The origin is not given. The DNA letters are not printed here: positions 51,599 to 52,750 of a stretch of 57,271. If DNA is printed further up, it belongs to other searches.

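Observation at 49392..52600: Uncharacterised four-gene cassette: KAS III-like condensing enzyme, heme-oxygenase-like candidate diiron oxidase, His-cluster membrane protein, orphan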

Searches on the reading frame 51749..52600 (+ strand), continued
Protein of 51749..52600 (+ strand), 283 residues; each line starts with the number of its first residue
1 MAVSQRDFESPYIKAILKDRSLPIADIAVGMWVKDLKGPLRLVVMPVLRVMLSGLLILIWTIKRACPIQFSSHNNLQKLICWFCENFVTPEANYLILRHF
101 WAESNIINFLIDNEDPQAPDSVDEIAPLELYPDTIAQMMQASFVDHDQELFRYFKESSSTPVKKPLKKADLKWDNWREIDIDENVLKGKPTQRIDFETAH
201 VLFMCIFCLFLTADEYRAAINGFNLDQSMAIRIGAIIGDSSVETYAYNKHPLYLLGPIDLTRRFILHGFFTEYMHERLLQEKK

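Call 34: fold_search(model_id=the predicted structure, library=pdb)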
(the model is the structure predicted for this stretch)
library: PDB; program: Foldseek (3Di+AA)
matches with E <= 10: 93; with E <= 0.001: 0
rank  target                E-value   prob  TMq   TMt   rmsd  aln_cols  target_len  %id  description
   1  3q7k_J                1.8e+00  0.04  0.14  0.14  19.5       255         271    7  Formate Channel FocA from Salmonella typhimurium (released 2011-04-27)
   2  8twt_A                1.9e+00  0.02  0.11  0.13  19.6       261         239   10  Crystal structure of nitrile synthase AetD with substrate bound and cofactor partially assembled (released 2024-08-28)
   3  7zjk_A                2.1e+00  0.03  0.12  0.14  21.2       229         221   10  CspZ (BbCRASP-2) from Borrelia burgdorferi strain B408 (released 2023-04-19)
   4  9mri_D                2.6e+00  0.03  0.15  0.15  19.6       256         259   15  X-ray crystal structure of Streptomyces cacaoi PolF bound to Zn(II) (released 2025-10-22)
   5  8ji3_B                2.8e+00  0.03  0.14  0.16  19.7       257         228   12  Crystal structure of AetD in complex with 5,7-dibromo-L-tryptophan and two Fe2+ (released 2023-11-15)
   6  8tww_A                2.8e+00  0.02  0.13  0.14  19.9       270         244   11  Crystal structure of nitrile synthase AetD with substrate bound and cofactor fully assembled (released 2024-08-28)
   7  9pj2_E                2.8e+00  0.02  0.13  0.13  19.0       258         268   14  Crystal structure of non-haem diiron azetidine synthase from Streptomyces cacaoi var. asoensis complexed with iron, L- (released 2025-12-24)
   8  6ivq_A                2.9e+00  0.02  0.12  0.12  25.2       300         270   10  Crystal structure of a membrane protein S19A (released 2019-11-06)
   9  1n7q_A                2.9e+00  0.02  0.13  0.07  19.1       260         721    9  Streptococcus pneumoniae Hyaluronate Lyase W291A/W292A Double Mutant complex with hyaluronan hexasacchride (released 2002-12-31)
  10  3kra_C                3.0e+00  0.01  0.12  0.12  21.3       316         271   11  Mint heterotetrameric geranyl pyrophosphate synthase in complex with magnesium (released 2010-02-23)
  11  8zvg_B                3.2e+00  0.02  0.13  0.15  18.7       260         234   13  Crystal structure of AetD in complex with L-tyrosine (released 2024-10-02)
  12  6ivq_B                3.2e+00  0.02  0.13  0.13  24.5       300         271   12  Crystal structure of a membrane protein S19A (released 2019-11-06)
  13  8zvg_A                3.2e+00  0.02  0.12  0.14  19.4       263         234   11  Crystal structure of AetD in complex with L-tyrosine (released 2024-10-02)
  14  8ji2_A                3.2e+00  0.02  0.12  0.14  19.3       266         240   13  Crystal structure of AetD in complex with 5,7-dibromo-L-tryptophan (released 2023-11-15)
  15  8ce1_C                3.2e+00  0.02  0.11  0.12  20.9       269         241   11  Cytochrome c maturation complex CcmABCD (released 2023-09-06)
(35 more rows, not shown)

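Call 63: search_protein_families(library=ncbifam, proteins=[L028:6152-7324:+, L034:6191-7297:+, L052:6225-7325:+, L008:6213-7331:+, L004:5650-6771:+, L020:6175-7284:+], max_evalue=1e-20)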
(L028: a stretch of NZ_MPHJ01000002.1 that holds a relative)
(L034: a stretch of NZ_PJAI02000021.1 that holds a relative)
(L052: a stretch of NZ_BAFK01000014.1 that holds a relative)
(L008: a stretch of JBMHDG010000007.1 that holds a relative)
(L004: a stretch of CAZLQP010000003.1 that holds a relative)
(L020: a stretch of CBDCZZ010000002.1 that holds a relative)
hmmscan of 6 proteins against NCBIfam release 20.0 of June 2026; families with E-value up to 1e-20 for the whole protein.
L028:6152-7324:+ (391 aa): 4 families
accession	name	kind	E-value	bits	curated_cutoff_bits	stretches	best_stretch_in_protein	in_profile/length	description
NF005293.2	PRK06816.1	subfamily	2.7e-116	388.8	450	1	26-390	1-378/378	StlD/DarB family beta-ketosynthase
NF053539.1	resorcinol_DarB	exception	1.4e-105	353.5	550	1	25-390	2-377/377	dialkylresorcinol biosynthesis protein DarB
NF006829.0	PRK09352.1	subfamily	1.7e-28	99.5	249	1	25-371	4-304/322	beta-ketoacyl-ACP synthase 3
TIGR00747.1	fabH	subfamily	8.9e-22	77.6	292.1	1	26-371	3-305/322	beta-ketoacyl-ACP synthase III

L034:6191-7297:+ (369 aa): 4 families
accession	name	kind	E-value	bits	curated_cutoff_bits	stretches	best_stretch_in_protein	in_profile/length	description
NF005293.2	PRK06816.1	subfamily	3.5e-119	398.2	450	1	3-367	1-377/378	StlD/DarB family beta-ketosynthase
NF053539.1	resorcinol_DarB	exception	3e-108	362.3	550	1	2-367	2-376/377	dialkylresorcinol biosynthesis protein DarB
NF006829.0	PRK09352.1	subfamily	1.2e-28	100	249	1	3-350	5-305/322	beta-ketoacyl-ACP synthase 3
TIGR00747.1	fabH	subfamily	7.4e-22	77.8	292.1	1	1-349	1-305/322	beta-ketoacyl-ACP synthase III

L052:6225-7325:+ (367 aa): 3 families
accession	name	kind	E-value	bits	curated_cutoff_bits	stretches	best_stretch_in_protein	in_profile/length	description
NF005293.2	PRK06816.1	subfamily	1.1e-109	367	450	1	3-365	1-378/378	StlD/DarB family beta-ketosynthase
NF053539.1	resorcinol_DarB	exception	4.6e-98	328.8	550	1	2-365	2-377/377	dialkylresorcinol biosynthesis protein DarB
NF006829.0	PRK09352.1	subfamily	2.1e-24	86.1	249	1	2-347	4-305/322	beta-ketoacyl-ACP synthase 3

L008:6213-7331:+ (373 aa): 3 families
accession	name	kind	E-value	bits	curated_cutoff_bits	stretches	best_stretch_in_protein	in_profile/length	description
NF005293.2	PRK06816.1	subfamily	1.6e-111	373.1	450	1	5-370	1-378/378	StlD/DarB family beta-ketosynthase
NF053539.1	resorcinol_DarB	exception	2e-94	316.8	550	1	5-370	3-377/377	dialkylresorcinol biosynthesis protein DarB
NF006829.0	PRK09352.1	subfamily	7.8e-27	94.1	249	1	6-353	6-306/322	beta-ketoacyl-ACP synthase 3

L004:5650-6771:+ (374 aa): 2 families
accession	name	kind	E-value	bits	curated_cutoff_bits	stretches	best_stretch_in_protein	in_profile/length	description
NF005293.2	PRK06816.1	subfamily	7.5e-100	334.6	450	1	5-374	2-378/378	StlD/DarB family beta-ketosynthase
NF053539.1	resorcinol_DarB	exception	1.1e-89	301.3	550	1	3-374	2-377/377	dialkylresorcinol biosynthesis protein DarB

L020:6175-7284:+ (370 aa): 4 families
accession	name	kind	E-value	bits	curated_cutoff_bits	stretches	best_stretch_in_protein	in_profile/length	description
NF005293.2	PRK06816.1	subfamily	2.3e-113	379.1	450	1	3-368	1-378/378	StlD/DarB family beta-ketosynthase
NF053539.1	resorcinol_DarB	exception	5.9e-99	331.7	550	1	2-368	2-377/377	dialkylresorcinol biosynthesis protein DarB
NF006829.0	PRK09352.1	subfamily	7e-30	104.1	249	1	2-351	4-306/322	beta-ketoacyl-ACP synthase 3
TIGR00747.1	fabH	subfamily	1.7e-24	86.5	292.1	1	1-351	1-307/322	beta-ketoacyl-ACP synthase III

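Call 69: search_protein_families(library=pfam, proteins=[L010:3041-5542:-, L010:615-2507:+, L010:7682-8317:+, L010:8549-9556:-, L010:9732-10838:+, L007:3601-5535:-, L007:8738-9709:+, L007:2588-3598:+], max_evalue=0.001)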
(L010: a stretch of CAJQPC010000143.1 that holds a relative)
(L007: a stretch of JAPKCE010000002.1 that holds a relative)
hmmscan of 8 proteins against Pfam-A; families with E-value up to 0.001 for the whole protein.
L010:3041-5542:- (833 aa): 3 families
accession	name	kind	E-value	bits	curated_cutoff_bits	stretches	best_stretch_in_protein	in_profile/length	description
PF03176.21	MMPL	-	3e-30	105.7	20.5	1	227-438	110-323/333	MMPL family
PF12349.14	Sterol-sensing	-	1.4e-06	28.7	22.3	1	704-818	5-126/153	Sterol-sensing domain of SREBP cleavage-activation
PF02460.24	Patched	-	6.1e-06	26.5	23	1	702-790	25-119/156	Patched SSD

L010:615-2507:+ (630 aa): 4 families
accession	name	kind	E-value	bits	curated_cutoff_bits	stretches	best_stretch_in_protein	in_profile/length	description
PF00563.25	EAL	-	2.9e-65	220.4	31.3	1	385-614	3-236/236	EAL domain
PF00990.26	GGDEF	-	2e-37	128.9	23.8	1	207-362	1-159/161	Diguanylate cyclase, GGDEF domain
PF13185.12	GAF_2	-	1.7e-17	64.3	28.6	1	49-183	2-131/136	GAF domain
PF01590.32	GAF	-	2.8e-10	41.3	22.4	1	66-183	17-129/133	GAF domain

L010:7682-8317:+ (211 aa): 0 families

L010:8549-9556:- (335 aa): 1 family
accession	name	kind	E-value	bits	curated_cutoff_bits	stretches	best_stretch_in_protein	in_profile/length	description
PF07676.18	PD40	-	9.1e-05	22.8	20.9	0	98-116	16-35/38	WD40-like Beta Propeller Repeat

L010:9732-10838:+ (368 aa): 0 families

L007:3601-5535:- (644 aa): 3 families
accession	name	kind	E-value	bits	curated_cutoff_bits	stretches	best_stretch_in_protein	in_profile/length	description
PF00501.34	AMP-binding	-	1e-86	291.6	29.9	1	82-465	2-376/384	AMP-binding enzyme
PF13193.12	AMP-binding_C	-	3.1e-21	76.5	24.5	1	528-604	1-76/76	AMP-binding enzyme C-terminal domain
PF16177.11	ACAS_N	-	3.3e-15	56.1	27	1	24-80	1-55/55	Acetyl-coenzyme A synthetase N-terminus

L007:8738-9709:+ (323 aa): 1 family
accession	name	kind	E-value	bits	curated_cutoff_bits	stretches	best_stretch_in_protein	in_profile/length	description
PF00487.30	FA_desaturase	-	8e-22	78.7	29.7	1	64-281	7-243/253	Fatty acid desaturase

L007:2588-3598:+ (336 aa): 3 families
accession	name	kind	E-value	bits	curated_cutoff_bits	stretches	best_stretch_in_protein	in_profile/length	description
PF00005.33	ABC_tran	-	1.6e-37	129.6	25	1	25-164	2-137/137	ABC transporter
PF13304.12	AAA_21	-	1.8e-08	35.2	27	0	128-195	230-299/304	AAA domain, putative AbiEii toxin, Type IV TA system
PF02463.25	SMC_N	-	9e-06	25.7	40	0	103-206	110-208/220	RecF/RecN/SMC N terminal domain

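Call 71: list_cluster_members(proteins=[P0001, P0004, P0003])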
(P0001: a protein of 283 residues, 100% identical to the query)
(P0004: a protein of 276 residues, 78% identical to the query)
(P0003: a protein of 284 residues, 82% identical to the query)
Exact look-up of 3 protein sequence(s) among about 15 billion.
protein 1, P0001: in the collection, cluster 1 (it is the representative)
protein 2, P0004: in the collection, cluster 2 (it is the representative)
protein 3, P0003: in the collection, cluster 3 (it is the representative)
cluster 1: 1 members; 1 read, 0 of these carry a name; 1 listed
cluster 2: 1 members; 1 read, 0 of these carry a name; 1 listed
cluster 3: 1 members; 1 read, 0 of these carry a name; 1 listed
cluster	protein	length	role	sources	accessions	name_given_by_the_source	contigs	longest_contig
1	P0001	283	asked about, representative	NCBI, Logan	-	-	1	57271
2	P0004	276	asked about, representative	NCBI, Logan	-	-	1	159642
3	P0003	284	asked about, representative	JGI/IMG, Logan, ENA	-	-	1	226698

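Call 73: search_solved_structures(query=A3, max_evalue=10, show_alignments=2)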
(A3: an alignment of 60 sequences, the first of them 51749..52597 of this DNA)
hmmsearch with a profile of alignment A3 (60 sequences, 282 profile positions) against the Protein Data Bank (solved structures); distinct sequences matched with E-value up to 10: 0.

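Call 77: search_dna_similar(query=window:51749-52597:+, collection=plasmids, mode=protein, max_rows=10)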
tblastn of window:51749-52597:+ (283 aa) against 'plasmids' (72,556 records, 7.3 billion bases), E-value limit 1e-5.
Records with a match: 2; places in all: 2; records where one place covers at least 80% of the query: 1.
Best place of each record, by identity: <60% 2.
By first word of the organism name: Pseudoalteromonas 1; Nostoc 1.
By predicted mobility (MOB-suite, as given by PLSDB): non-mobilizable 1; conjugative 1.
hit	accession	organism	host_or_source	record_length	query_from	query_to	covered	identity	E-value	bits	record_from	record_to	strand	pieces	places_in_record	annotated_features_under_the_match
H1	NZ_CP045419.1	Pseudoalteromonas sp. THAF3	pure culture,Surface of a polyethylene ...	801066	3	280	98%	50.2%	1e-70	243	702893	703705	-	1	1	hypothetical protein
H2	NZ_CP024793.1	Nostoc flagelliforme CCNUN1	cell culture,desert soil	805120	15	153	49%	34.3%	2e-13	77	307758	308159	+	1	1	none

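Call 79: get_annotated_region(hit=H2, flank=9000)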
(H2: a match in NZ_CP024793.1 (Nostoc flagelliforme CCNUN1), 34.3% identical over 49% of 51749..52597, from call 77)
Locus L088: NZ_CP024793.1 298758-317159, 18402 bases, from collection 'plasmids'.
description: Nostoc flagelliforme CCNUN1 plasmid pNFSY08, complete sequence
organism: Nostoc flagelliforme CCNUN1 (NCBI taxid 2038116)
taxonomy: Bacteria; Cyanobacteriota; Cyanophyceae; Nostocales; Nostocaceae; Nostoc; Nostoc flagelliforme; Nostoc flagelliforme CCNUN1
host: -; source: cell culture,desert soil; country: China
typing (MOB-suite, as given by PLSDB): conjugative; replicon rep_cluster_317; relaxase MOBP,MOBV,MOBV; mating-pair formation MPF_T
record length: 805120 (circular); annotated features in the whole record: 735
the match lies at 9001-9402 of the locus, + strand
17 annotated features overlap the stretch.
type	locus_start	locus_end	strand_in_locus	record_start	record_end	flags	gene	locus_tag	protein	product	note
CDS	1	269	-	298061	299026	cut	-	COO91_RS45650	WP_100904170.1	ParB/RepB/Spo0J family partition protein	GO:0007059 - chromosome segregation [Evidence IEA]; GO:0000910 - cytokinesis [Evidence IEA]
CDS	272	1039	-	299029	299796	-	-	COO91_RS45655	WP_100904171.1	ParA family protein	-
CDS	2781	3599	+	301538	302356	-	-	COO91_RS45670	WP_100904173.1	hypothetical protein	-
CDS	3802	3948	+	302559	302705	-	-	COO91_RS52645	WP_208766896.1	hypothetical protein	-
CDS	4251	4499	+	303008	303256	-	-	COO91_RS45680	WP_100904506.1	hypothetical protein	-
CDS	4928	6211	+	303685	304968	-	-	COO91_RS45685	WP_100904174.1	cytochrome P450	-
CDS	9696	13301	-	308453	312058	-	-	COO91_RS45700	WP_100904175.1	plasmid replication protein, CyRepA1 family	-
CDS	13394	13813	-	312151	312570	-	-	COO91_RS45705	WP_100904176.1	hypothetical protein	-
CDS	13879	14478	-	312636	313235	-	-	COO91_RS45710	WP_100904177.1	alpha-ketoglutarate-dependent dioxygenase AlkB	-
CDS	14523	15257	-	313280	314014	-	-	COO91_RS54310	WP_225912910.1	BRO family protein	-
CDS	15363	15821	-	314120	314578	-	-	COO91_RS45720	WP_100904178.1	DUF1392 domain-containing protein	-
CDS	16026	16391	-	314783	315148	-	-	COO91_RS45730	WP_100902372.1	four helix bundle protein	-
CDS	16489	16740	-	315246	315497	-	-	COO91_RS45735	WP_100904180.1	hypothetical protein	-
CDS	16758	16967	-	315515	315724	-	-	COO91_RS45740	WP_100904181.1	hypothetical protein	-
CDS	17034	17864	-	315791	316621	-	-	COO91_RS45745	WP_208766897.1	hypothetical protein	-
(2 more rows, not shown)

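Call 80: get_annotated_region(hit=H1, flank=6000)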
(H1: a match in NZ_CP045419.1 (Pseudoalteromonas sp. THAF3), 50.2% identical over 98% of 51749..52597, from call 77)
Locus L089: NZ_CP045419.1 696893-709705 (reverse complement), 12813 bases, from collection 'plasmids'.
description: Pseudoalteromonas sp. THAF3 plasmid pTHAF3_a, complete sequence
organism: Pseudoalteromonas sp. THAF3 (NCBI taxid 2587843)
taxonomy: Bacteria; Pseudomonadota; Gammaproteobacteria; Alteromonadales; Pseudoalteromonadaceae; Pseudoalteromonas; Pseudoalteromonas sp. THAF3
host: -; source: pure culture,Surface of a polyethylene microplastic particle present in tank 6 of a marine aquarium ...; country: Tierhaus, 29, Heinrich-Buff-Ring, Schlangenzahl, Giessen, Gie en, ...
typing (MOB-suite, as given by PLSDB): non-mobilizable
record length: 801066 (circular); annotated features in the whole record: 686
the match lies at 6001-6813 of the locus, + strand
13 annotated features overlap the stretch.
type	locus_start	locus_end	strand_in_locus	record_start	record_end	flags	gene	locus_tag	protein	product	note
CDS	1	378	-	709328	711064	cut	-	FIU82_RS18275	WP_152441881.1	methyltransferase domain-containing protein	-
CDS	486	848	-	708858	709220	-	-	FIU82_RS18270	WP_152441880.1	hypothetical protein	-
CDS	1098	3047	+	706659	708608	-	-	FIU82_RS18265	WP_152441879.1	sensor domain-containing diguanylate cyclase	GO:0009966 - regulation of signal transduction [Evidence IEA]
CDS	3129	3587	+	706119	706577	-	nudB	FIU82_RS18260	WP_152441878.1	dihydroneopterin triphosphate diphosphatase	GO:0046656 - folic acid biosynthetic process [Evidence IEA]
CDS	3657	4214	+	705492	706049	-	-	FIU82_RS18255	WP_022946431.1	hypothetical protein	-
CDS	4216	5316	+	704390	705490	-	-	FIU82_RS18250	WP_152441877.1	beta-ketoacyl-ACP synthase III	-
CDS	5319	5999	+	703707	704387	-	-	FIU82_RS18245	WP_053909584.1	iron-containing redox enzyme family protein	-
CDS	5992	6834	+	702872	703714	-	-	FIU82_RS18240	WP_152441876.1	hypothetical protein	-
CDS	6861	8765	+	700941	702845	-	-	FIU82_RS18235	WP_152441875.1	hypothetical protein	-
CDS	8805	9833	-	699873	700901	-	-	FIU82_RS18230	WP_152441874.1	NADP-dependent oxidoreductase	-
CDS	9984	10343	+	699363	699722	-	-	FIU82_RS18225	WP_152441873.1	MerC domain-containing protein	-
CDS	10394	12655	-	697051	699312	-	-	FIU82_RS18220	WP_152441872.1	TonB-dependent receptor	-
CDS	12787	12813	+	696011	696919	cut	-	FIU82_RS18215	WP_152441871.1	histone deacetylase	-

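Call 91: search_protein_families(library=ncbifam, proteins=[L088:6795-7925:+], max_evalue=1e-10)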
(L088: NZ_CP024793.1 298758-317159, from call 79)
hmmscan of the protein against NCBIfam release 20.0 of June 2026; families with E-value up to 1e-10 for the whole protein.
L088:6795-7925:+ (377 aa): 7 families
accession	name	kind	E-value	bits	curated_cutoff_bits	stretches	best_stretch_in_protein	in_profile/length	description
NF005293.2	PRK06816.1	subfamily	5.2e-135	450.3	450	1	4-375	1-378/378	StlD/DarB family beta-ketosynthase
NF053539.1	resorcinol_DarB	exception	4.3e-118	394.7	550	1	3-375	2-377/377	dialkylresorcinol biosynthesis protein DarB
NF006829.0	PRK09352.1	subfamily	7.4e-24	84.3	249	1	3-161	4-149/322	beta-ketoacyl-ACP synthase 3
TIGR00747.1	fabH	subfamily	3.1e-19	69.2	292.1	1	4-163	3-149/322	beta-ketoacyl-ACP synthase III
NF006720.0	PRK09258.1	equivalog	6e-18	65.2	285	1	3-358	5-323/338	3-oxoacyl-ACP synthase III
NF005541.0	PRK07204.1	equivalog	4.6e-13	49.3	402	0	3-173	4-162/329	beta-ketoacyl-ACP synthase III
NF004623.0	PRK05963.1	equivalog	2.8e-11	43.3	437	0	2-159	4-147/328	beta-ketoacyl-ACP synthase III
